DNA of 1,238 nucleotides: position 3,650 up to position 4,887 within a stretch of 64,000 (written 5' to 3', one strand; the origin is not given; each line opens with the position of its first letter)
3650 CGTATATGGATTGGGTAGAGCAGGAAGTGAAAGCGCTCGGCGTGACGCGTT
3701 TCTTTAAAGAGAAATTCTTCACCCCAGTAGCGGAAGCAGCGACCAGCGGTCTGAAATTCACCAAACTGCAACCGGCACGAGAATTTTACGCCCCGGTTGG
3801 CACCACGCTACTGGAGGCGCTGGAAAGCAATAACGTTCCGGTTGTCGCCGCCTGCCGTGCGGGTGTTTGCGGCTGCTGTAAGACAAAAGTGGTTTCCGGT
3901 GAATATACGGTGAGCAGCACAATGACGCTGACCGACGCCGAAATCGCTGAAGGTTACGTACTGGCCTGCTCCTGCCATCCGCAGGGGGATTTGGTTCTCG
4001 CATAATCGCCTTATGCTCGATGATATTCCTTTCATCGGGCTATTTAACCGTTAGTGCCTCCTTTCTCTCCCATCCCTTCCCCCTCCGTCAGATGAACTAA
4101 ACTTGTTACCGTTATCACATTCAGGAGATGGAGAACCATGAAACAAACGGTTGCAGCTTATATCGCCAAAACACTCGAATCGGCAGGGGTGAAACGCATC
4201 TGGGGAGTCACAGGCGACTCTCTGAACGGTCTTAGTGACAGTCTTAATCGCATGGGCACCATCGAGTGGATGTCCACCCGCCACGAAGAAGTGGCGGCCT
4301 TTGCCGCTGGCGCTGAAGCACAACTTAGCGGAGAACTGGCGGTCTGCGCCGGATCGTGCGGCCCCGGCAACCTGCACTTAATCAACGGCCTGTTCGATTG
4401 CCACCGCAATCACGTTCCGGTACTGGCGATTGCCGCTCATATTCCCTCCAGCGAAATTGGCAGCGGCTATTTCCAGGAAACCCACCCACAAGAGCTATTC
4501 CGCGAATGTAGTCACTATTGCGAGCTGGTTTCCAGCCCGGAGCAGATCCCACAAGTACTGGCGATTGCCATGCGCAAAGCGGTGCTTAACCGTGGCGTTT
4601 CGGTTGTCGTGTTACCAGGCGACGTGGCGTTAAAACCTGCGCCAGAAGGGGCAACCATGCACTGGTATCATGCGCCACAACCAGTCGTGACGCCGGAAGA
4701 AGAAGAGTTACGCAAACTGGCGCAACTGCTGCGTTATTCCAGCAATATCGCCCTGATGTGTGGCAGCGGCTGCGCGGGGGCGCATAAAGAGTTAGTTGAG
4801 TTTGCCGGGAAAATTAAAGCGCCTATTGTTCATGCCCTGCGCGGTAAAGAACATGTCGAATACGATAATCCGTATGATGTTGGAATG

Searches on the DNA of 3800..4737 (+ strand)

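Call 4: search_dna_similar(query=window:3900-4300:+, collection=ecoli_genomes, mode=near, max_rows=12, rows=spread)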
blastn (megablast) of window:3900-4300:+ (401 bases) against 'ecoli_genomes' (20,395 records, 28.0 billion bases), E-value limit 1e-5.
Records with a match: 5426; places in all: 5430; records where one place covers at least 80% of the query: 5423.
Genomes with a match: 5425 of 5426; with a place that covers at least 80% of the query: 5422. Places per genome that has any: lowest 1, median 1, highest 3. On chromosomes: 5424 places; on plasmids: 6.
Best place of each record, by identity: >=99% 3069; 95-99% 2348; 90-95% 9.
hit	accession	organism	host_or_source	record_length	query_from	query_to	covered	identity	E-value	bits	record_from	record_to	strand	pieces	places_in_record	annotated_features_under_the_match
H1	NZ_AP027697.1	Escherichia coli strain PSS-12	Homo sapiens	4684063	1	401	100%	100.0%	0e+0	741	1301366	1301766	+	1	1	poxB: ubiquinone-dependent pyruvate dehydrogenase | hcr: NADH oxidoreductase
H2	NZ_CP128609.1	Escherichia coli strain HZ13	Homo sapiens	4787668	1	401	100%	99.8%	0e+0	736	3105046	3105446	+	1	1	poxB: ubiquinone-dependent pyruvate dehydrogenase | hcr: NADH oxidoreductase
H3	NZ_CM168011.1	Escherichia coli strain PEC399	Sus scrofa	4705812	1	401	100%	99.8%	0e+0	736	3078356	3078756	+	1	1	poxB: ubiquinone-dependent pyruvate dehydrogenase | hcr: NADH oxidoreductase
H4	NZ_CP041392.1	Escherichia coli strain ECOL-18-VL-LA-PA-Ryan-0026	missing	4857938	1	401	100%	99.5%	0e+0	730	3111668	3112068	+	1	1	poxB: ubiquinone-dependent pyruvate dehydrogenase | hcr: NADH oxidoreductase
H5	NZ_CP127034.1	Escherichia coli strain TW10690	Homo sapiens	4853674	1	401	100%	99.5%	0e+0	730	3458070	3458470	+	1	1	poxB: ubiquinone-dependent pyruvate dehydrogenase | hcr: NADH oxidoreductase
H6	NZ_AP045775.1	Escherichia coli strain 23CRST017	Homo sapiens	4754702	1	401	100%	99.5%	0e+0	730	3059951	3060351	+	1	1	poxB: ubiquinone-dependent pyruvate dehydrogenase | hcr: NADH oxidoreductase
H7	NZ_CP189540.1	Escherichia coli strain N1024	Homo sapiens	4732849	1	401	100%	99.0%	0e+0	719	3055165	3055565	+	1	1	poxB: ubiquinone-dependent pyruvate dehydrogenase | hcr: NADH oxidoreductase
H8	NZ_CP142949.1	Escherichia coli strain EC190329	Homo sapiens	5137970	1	401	100%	98.0%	0e+0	697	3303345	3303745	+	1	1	poxB: ubiquinone-dependent pyruvate dehydrogenase | hcr: NADH oxidoreductase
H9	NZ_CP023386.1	Escherichia coli strain 1190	canine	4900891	1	401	100%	97.8%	0e+0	691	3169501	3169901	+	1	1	poxB: ubiquinone-dependent pyruvate dehydrogenase | hcr: NADH oxidoreductase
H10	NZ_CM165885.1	Escherichia coli strain N54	Homo sapiens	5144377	1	399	100%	98.2%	0e+0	699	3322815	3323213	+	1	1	poxB: ubiquinone-dependent pyruvate dehydrogenase | hcr: NADH oxidoreductase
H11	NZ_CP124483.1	Escherichia coli strain AVS0575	environmental: river near WWTP effluent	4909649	1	399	100%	97.7%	0e+0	688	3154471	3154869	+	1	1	poxB: ubiquinone-dependent pyruvate dehydrogenase | hcr: NADH oxidoreductase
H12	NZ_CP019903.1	Escherichia coli strain MDR_56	Homo sapiens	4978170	195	399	51%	98.0%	2e-95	357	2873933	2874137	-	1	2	poxB: ubiquinone-dependent pyruvate dehydrogenase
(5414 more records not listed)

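Call 18: search_dna_similar(query=window:4006-4140:+, collection=ecoli_genomes, mode=distant, max_rows=60, rows=spread)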
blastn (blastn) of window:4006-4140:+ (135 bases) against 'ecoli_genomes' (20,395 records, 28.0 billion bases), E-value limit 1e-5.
Records with a match: 5426; places in all: 5430; records where one place covers at least 80% of the query: 5424.
Genomes with a match: 5425 of 5426; with a place that covers at least 80% of the query: 5423. Places per genome that has any: lowest 1, median 1, highest 3. On chromosomes: 5424 places; on plasmids: 6.
Best place of each record, by identity: >=99% 3053; 95-99% 2353; 90-95% 20.
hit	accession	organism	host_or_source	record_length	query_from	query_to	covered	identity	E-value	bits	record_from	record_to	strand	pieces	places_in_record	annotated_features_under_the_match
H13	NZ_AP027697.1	Escherichia coli strain PSS-12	Homo sapiens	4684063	1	135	100%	100.0%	6e-62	244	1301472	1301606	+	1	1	poxB: ubiquinone-dependent pyruvate dehydrogenase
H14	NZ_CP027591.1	Escherichia coli strain 2014C-3011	Homo sapiens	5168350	1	135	100%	99.3%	3e-60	240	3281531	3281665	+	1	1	poxB: ubiquinone-dependent pyruvate dehydrogenase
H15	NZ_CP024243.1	Escherichia coli O128:H27 strain 90-9281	missing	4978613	1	135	100%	99.3%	3e-60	240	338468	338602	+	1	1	poxB: ubiquinone-dependent pyruvate dehydrogenase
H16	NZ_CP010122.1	Escherichia coli strain C5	cow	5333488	1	135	100%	99.3%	3e-60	240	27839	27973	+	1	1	poxB: ubiquinone-dependent pyruvate dehydrogenase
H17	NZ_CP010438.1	Escherichia coli K-12 strain K-12 MG1655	not applicable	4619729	1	135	100%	99.3%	3e-60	240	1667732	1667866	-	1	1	poxB: ubiquinone-dependent pyruvate dehydrogenase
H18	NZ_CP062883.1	Escherichia coli strain Res13-Lact-PEA06-10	Sus scrofa domesticus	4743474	1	135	100%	99.3%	3e-60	240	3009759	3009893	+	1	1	poxB: ubiquinone-dependent pyruvate dehydrogenase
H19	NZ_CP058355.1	Escherichia coli strain AMSCJX03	Giant Panda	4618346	1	135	100%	99.3%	3e-60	240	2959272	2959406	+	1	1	poxB: ubiquinone-dependent pyruvate dehydrogenase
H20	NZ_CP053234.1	Escherichia coli strain SCU-106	Homo sapiens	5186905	1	135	100%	99.3%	3e-60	240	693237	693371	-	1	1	poxB: ubiquinone-dependent pyruvate dehydrogenase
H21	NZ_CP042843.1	Escherichia coli strain JME67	not applicable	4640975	1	135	100%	99.3%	3e-60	240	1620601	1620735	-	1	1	poxB: ubiquinone-dependent pyruvate dehydrogenase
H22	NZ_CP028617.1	Escherichia coli strain 140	cattle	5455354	1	135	100%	99.3%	3e-60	240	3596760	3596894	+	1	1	poxB: ubiquinone-dependent pyruvate dehydrogenase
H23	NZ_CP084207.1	Escherichia coli strain EC2648-R1-1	conjugation assay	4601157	1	135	100%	99.3%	3e-60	240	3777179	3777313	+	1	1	poxB: ubiquinone-dependent pyruvate dehydrogenase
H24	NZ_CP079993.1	Escherichia coli strain EV36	laboratory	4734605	1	135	100%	99.3%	3e-60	240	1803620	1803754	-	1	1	poxB: ubiquinone-dependent pyruvate dehydrogenase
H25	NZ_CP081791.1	Escherichia coli strain CT01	-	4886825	1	135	100%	99.3%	3e-60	240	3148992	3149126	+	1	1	poxB: ubiquinone-dependent pyruvate dehydrogenase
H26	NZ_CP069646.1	Escherichia coli O7:H4 strain MIN14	Homo sapiens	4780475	1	135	100%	99.3%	3e-60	240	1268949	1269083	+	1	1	poxB: ubiquinone-dependent pyruvate dehydrogenase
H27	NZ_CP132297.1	Escherichia coli strain PNUSAE145743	missing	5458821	1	135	100%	99.3%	3e-60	240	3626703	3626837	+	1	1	poxB: ubiquinone-dependent pyruvate dehydrogenase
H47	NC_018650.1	Escherichia coli O104:H4 str. 2009EL-2050 strain 2009EL-2050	Unknown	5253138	1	135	100%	98.5%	3e-59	235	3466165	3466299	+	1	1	poxB: ubiquinone-dependent pyruvate dehydrogenase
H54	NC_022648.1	Escherichia coli JJ1886 strain JJ1886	-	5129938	1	135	100%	97.8%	1e-57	231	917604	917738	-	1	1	poxB: ubiquinone-dependent pyruvate dehydrogenase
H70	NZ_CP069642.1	Escherichia coli strain SSGNw2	not applicable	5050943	1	135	100%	97.0%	2e-56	226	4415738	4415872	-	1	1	poxB: ubiquinone-dependent pyruvate dehydrogenase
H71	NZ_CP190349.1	Escherichia coli strain EC17CM2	chicken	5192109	1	135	100%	97.0%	2e-56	226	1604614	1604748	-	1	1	poxB: ubiquinone-dependent pyruvate dehydrogenase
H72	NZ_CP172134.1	Escherichia coli strain GF131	chicken meat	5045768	91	135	33%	100.0%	4e-13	82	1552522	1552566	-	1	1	poxB: ubiquinone-dependent pyruvate dehydrogenase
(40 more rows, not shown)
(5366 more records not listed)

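Call 19: get_annotated_region(hit=H17, flank=300)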
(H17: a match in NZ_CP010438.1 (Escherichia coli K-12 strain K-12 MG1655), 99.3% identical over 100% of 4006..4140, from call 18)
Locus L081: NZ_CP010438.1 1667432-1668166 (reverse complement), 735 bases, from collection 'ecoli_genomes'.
description: Escherichia coli K-12 strain K-12 MG1655 chromosome, complete genome
organism: Escherichia coli K-12 strain K-12 MG1655 (NCBI taxid 83333)
replicon: chromosome; assembly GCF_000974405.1
host: -; source: not applicable; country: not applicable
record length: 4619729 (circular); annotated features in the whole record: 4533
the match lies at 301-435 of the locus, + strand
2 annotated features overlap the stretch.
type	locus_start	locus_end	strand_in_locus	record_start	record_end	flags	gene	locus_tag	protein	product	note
CDS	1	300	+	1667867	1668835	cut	hcr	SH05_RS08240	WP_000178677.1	NADH oxidoreductase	-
CDS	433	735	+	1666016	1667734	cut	poxB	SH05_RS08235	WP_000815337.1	ubiquinone-dependent pyruvate dehydrogenase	-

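Call 20: get_annotated_region(hit=H72, flank=2500)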
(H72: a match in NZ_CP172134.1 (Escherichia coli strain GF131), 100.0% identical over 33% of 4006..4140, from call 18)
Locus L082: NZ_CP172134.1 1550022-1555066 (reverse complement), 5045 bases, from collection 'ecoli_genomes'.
description: Escherichia coli strain GF131 chromosome, complete genome
organism: Escherichia coli strain GF131 (NCBI taxid 562)
replicon: chromosome; assembly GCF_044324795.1
host: -; source: chicken meat; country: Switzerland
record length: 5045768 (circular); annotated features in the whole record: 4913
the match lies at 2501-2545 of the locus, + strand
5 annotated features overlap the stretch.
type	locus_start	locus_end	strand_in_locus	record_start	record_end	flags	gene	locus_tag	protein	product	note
CDS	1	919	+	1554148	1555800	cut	hcp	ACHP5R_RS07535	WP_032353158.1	hydroxylamine reductase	-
CDS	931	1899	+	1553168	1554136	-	hcr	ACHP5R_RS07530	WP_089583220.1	NADH oxidoreductase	-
CDS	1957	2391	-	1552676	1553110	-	-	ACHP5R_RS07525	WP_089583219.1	DoxX family protein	-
CDS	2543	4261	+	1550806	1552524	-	poxB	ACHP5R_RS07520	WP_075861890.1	ubiquinone-dependent pyruvate dehydrogenase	-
CDS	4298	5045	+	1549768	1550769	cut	ltaE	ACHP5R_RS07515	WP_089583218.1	low-specificity L-threonine aldolase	-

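Call 21: get_annotated_region(hit=H70, flank=300)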
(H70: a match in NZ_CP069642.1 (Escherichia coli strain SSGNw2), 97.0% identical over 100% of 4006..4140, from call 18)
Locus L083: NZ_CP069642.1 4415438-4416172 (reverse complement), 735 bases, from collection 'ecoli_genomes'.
description: Escherichia coli strain SSGNw2 chromosome, complete genome
organism: Escherichia coli strain SSGNw2 (NCBI taxid 562)
replicon: chromosome; assembly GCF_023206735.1
host: not applicable; source: laboratory evolution; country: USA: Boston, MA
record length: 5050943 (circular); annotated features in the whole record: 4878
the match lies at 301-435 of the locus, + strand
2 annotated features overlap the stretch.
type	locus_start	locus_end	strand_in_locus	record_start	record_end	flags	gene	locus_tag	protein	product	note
CDS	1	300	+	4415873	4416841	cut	hcr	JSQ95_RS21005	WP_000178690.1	NADH oxidoreductase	-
CDS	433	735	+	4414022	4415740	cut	poxB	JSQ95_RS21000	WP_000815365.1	ubiquinone-dependent pyruvate dehydrogenase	-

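Call 22: get_annotated_region(hit=H54, flank=300)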
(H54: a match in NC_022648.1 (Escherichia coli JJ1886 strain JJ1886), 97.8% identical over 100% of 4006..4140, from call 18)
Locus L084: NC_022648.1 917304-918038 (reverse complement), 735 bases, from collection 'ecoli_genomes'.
description: Escherichia coli JJ1886, complete sequence
organism: Escherichia coli JJ1886 strain JJ1886 (NCBI taxid 1355100)
replicon: chromosome; assembly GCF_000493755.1
host: -; source: -; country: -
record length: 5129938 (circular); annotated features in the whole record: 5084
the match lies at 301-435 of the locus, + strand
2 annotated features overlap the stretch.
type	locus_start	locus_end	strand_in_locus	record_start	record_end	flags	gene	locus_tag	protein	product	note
CDS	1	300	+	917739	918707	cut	hcr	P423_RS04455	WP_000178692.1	NADH oxidoreductase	-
CDS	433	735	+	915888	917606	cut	poxB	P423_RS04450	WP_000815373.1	ubiquinone-dependent pyruvate dehydrogenase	-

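Call 23: get_annotated_region(hit=H47, flank=300)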
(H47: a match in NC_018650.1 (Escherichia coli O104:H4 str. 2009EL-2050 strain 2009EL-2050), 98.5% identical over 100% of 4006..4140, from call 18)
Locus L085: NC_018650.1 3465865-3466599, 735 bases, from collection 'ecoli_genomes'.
description: Escherichia coli O104:H4 str. 2009EL-2050, complete sequence
organism: Escherichia coli O104:H4 str. 2009EL-2050 strain 2009EL-2050 (NCBI taxid 1134782)
replicon: chromosome; assembly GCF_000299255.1
host: -; source: Unknown; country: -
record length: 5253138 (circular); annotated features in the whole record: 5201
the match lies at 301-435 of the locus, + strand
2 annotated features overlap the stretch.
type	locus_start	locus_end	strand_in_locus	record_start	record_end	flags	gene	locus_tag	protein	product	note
CDS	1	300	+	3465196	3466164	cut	hcr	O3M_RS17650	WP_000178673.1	NADH oxidoreductase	-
CDS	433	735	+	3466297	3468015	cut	poxB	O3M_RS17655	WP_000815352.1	ubiquinone-dependent pyruvate dehydrogenase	-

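Call 53: search_dna_similar(query=L001:1440-1600:+, collection=ecoli_genomes, mode=distant, max_rows=25, rows=best)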
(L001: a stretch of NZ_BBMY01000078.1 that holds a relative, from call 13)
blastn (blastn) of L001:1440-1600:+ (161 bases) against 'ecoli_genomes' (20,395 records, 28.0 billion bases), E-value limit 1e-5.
Records with a match: 5426; places in all: 5430; records where one place covers at least 80% of the query: 5424.
Genomes with a match: 5425 of 5426; with a place that covers at least 80% of the query: 5423. Places per genome that has any: lowest 1, median 1, highest 3. On chromosomes: 5424 places; on plasmids: 6.
Best place of each record, by identity: 90-95% 1; 80-90% 5425.
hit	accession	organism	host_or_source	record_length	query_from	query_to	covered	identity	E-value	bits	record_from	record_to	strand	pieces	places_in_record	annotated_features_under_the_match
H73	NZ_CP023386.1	Escherichia coli strain 1190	canine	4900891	1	161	100%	85.1%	2e-43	183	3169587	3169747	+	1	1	hcr: NADH oxidoreductase | poxB: ubiquinone-dependent pyruvate dehydrogenase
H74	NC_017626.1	Escherichia coli 042 strain 042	-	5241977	1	161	100%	85.1%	2e-43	183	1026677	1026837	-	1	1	hcr: NADH oxidoreductase | poxB: ubiquinone-dependent pyruvate dehydrogenase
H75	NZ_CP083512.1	Escherichia coli strain elppa4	Homo sapiens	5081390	1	161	100%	85.1%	2e-43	183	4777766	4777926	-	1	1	hcr: NADH oxidoreductase | poxB: ubiquinone-dependent pyruvate dehydrogenase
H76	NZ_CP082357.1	Escherichia coli strain VCSW7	Top soil and leaf litter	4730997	1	161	100%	85.1%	2e-43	183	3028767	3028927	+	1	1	hcr: NADH oxidoreductase | poxB: ubiquinone-dependent pyruvate dehydrogenase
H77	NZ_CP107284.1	Escherichia coli strain SW4848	Water from a lake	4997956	1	161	100%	85.1%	2e-43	183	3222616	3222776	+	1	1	hcr: NADH oxidoreductase | poxB: ubiquinone-dependent pyruvate dehydrogenase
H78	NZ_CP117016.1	Escherichia coli strain MLI121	Homo sapiens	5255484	1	161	100%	85.1%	2e-43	183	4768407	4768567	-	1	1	hcr: NADH oxidoreductase | poxB: ubiquinone-dependent pyruvate dehydrogenase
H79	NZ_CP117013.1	Escherichia coli strain MLI114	Homo sapiens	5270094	1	161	100%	85.1%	2e-43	183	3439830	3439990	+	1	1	hcr: NADH oxidoreductase | poxB: ubiquinone-dependent pyruvate dehydrogenase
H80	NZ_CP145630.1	Escherichia coli strain S1-SRL-01-C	Homo sapiens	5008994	1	161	100%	85.1%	2e-43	183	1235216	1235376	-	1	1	hcr: NADH oxidoreductase | poxB: ubiquinone-dependent pyruvate dehydrogenase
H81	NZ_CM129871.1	Escherichia coli strain PCP07014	seawater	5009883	1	161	100%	85.1%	2e-43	183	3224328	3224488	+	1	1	hcr: NADH oxidoreductase | poxB: ubiquinone-dependent pyruvate dehydrogenase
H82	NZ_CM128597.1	Escherichia coli strain E700025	Homo sapiens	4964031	1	161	100%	85.1%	2e-43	183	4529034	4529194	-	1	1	hcr: NADH oxidoreductase | poxB: ubiquinone-dependent pyruvate dehydrogenase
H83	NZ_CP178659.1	Escherichia coli strain VTB96933v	Chicken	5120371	1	161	100%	85.1%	2e-43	183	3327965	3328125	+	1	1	hcr: NADH oxidoreductase | poxB: ubiquinone-dependent pyruvate dehydrogenase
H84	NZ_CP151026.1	Escherichia coli strain 19KM1831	Dog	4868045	1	161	100%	85.1%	2e-43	183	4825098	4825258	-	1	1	hcr: NADH oxidoreductase | poxB: ubiquinone-dependent pyruvate dehydrogenase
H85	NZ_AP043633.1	Escherichia coli strain AST240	Homo sapiens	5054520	1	161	100%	85.1%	2e-43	183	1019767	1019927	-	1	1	hcr: NADH oxidoreductase | poxB: ubiquinone-dependent pyruvate dehydrogenase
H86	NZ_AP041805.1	Escherichia coli O166:H15 strain JNE070796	Homo sapiens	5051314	1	161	100%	85.1%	2e-43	183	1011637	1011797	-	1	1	hcr: NADH oxidoreductase | poxB: ubiquinone-dependent pyruvate dehydrogenase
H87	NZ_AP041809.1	Escherichia coli O166:H15 strain JNE21-003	Homo sapiens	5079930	1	161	100%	85.1%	2e-43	183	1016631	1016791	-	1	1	hcr: NADH oxidoreductase | poxB: ubiquinone-dependent pyruvate dehydrogenase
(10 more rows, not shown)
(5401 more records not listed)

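Call 54: get_annotated_region(hit=H73, flank=50)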
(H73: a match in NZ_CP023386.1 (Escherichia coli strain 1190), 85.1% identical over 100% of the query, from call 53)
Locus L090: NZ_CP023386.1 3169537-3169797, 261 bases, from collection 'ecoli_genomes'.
description: Escherichia coli strain 1190 chromosome, complete genome
organism: Escherichia coli strain 1190 (NCBI taxid 562)
replicon: chromosome; assembly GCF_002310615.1
host: canine; source: missing; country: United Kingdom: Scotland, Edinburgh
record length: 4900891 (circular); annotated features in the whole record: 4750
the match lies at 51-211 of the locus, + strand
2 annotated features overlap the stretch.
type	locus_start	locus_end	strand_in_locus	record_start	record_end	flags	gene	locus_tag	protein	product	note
CDS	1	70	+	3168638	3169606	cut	hcr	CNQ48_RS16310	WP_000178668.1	NADH oxidoreductase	-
CDS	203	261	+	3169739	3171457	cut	poxB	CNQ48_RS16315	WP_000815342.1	ubiquinone-dependent pyruvate dehydrogenase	-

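Call 55: get_annotated_region(hit=H74, flank=50)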
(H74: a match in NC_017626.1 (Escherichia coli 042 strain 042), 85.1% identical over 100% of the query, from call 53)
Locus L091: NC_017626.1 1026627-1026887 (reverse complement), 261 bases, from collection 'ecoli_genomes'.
description: Escherichia coli 042, complete sequence
organism: Escherichia coli 042 strain 042 (NCBI taxid 216592)
replicon: chromosome; assembly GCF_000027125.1
host: -; source: -; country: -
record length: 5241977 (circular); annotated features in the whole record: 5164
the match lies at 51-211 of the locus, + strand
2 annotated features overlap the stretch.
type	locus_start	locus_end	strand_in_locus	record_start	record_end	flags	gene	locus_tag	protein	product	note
CDS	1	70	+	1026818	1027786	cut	hcr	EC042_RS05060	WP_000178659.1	NADH oxidoreductase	-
CDS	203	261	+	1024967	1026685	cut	poxB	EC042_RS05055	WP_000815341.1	ubiquinone-dependent pyruvate dehydrogenase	-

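Call 56: get_annotated_region(hit=H76, flank=50)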
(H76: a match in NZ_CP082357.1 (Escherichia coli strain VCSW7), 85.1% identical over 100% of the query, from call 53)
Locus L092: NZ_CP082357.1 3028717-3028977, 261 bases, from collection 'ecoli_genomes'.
description: Escherichia coli strain VCSW7 chromosome, complete genome
organism: Escherichia coli strain VCSW7 (NCBI taxid 562)
replicon: chromosome; assembly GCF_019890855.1
host: -; source: Top soil and leaf litter; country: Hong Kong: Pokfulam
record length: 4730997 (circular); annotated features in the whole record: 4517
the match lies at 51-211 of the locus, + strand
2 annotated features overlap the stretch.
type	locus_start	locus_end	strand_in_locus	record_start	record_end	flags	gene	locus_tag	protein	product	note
CDS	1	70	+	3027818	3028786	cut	hcr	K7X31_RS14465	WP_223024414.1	NADH oxidoreductase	-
CDS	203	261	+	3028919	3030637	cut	poxB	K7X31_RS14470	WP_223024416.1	ubiquinone-dependent pyruvate dehydrogenase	-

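Call 57: get_annotated_region(hit=H71, flank=50)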
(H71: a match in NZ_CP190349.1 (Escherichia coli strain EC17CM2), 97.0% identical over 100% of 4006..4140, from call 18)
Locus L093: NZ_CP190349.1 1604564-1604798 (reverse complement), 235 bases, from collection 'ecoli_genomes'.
description: Escherichia coli strain EC17CM2 chromosome, complete genome
organism: Escherichia coli strain EC17CM2 (NCBI taxid 562)
replicon: chromosome; assembly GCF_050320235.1
host: chicken; source: -; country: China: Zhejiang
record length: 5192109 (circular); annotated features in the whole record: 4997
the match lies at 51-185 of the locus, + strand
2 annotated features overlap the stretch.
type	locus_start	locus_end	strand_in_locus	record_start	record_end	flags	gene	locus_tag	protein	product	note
CDS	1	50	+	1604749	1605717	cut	hcr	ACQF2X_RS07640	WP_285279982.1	NADH oxidoreductase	-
CDS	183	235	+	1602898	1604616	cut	poxB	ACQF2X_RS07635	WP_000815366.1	ubiquinone-dependent pyruvate dehydrogenase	-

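Call 60: search_rna_families(source=window, start=3800, end=4400, threshold=evalue, max_evalue=1)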
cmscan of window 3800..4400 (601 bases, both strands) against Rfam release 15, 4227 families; matches with E-value up to 1: 1.
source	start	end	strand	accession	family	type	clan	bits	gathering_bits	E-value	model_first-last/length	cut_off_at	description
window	3837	3902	+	RF01516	v-snoRNA-1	Gene; snRNA; snoRNA; CD-box;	-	18.5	75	0.32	1-65/65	no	Human herpesvirus 1 small nucleolar RNA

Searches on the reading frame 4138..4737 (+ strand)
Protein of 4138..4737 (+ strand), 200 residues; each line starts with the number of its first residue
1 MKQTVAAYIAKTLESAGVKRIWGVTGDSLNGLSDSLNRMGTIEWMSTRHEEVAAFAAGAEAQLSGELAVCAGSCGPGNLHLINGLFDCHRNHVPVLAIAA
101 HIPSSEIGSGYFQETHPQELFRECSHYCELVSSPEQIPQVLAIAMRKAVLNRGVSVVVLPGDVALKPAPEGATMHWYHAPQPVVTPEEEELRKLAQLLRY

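Call 13: find_related_loci(query=window:4138-4737:+, collection=genome_contigs, flank=2500)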
Query window:4138-4737:+ (200 aa) in genome_contigs; peptide patterns used: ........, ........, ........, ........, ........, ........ (x = any residue, [..] = any of these).
600 stretches matched a pattern (row limit reached: there are more); 586 encode a relative of the query (tblastn E <= 1e-3); the best 80 are kept; 80 distinct loci.
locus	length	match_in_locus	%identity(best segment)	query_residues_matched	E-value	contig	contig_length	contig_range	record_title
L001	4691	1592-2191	97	1-200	3e-132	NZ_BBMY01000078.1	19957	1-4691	Escherichia albertii NBRC 107761 = DSM 17582 strain NBRC 107761, whole genome shotgun sequence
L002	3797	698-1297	96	1-200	1e-132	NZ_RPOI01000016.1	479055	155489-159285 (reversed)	Citrobacter youngae strain CCUG 30791 citrobacter_youngae_CCUG30791T_0000016, whole genome shotgun sequence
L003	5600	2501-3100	96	1-200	6e-131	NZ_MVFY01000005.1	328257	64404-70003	Citrobacter portucalensis strain A60 A60_S7_L001_NODE_5_length_328257_cov_19.6372, whole genome shotgun sequence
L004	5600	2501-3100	96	1-200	3e-122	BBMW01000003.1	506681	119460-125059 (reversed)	Citrobacter werkmanii NBRC 105721 DNA, contig: CIWKM03, whole genome shotgun sequence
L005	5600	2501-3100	95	1-200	7e-122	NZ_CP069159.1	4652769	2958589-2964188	Citrobacter sp. R56 chromosome, complete genome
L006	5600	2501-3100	94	1-200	2e-121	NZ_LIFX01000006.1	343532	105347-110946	Trabulsiella odontotermitis strain TbOT1.10 contig6, whole genome shotgun sequence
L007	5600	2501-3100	95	1-200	3e-121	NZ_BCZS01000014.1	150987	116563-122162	Pluralibacter gergoviae ATCC 33028 = NBRC 105706, whole genome shotgun sequence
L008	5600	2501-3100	95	1-200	2e-121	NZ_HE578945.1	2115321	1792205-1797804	Phytobacter massiliensis JC163 strain type strain: JC163, whole genome shotgun sequence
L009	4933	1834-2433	94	1-200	6e-121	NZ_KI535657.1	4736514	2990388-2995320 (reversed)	Enterobacter sp. MGH 24 addUF-supercont-complete, whole genome shotgun sequence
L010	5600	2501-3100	95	1-200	7e-121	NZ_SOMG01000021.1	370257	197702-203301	Lelliottia nimipressuralis strain 51 GCID_CRU_0002_NODE_4.ctg_1, whole genome shotgun sequence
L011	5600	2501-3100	95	1-200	7e-121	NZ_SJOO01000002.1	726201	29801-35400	Enterobacter wuhouensis strain WCHEW120002 2, whole genome shotgun sequence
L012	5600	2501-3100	94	1-200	1e-120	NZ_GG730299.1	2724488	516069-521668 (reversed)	Citrobacter youngae ATCC 29220 Scfld0, whole genome shotgun sequence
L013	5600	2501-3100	94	1-200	1e-120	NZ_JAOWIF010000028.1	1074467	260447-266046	Citrobacter sp. Cu233 218, whole genome shotgun sequence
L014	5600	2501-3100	94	1-200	1e-120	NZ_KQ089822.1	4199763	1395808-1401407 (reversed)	Citrobacter sp. MGH106 aetzL-supercont1.1, whole genome shotgun sequence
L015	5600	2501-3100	93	1-200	6e-120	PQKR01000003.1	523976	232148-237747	Escherichia sp. ESNIH1 NODE_3, whole genome shotgun sequence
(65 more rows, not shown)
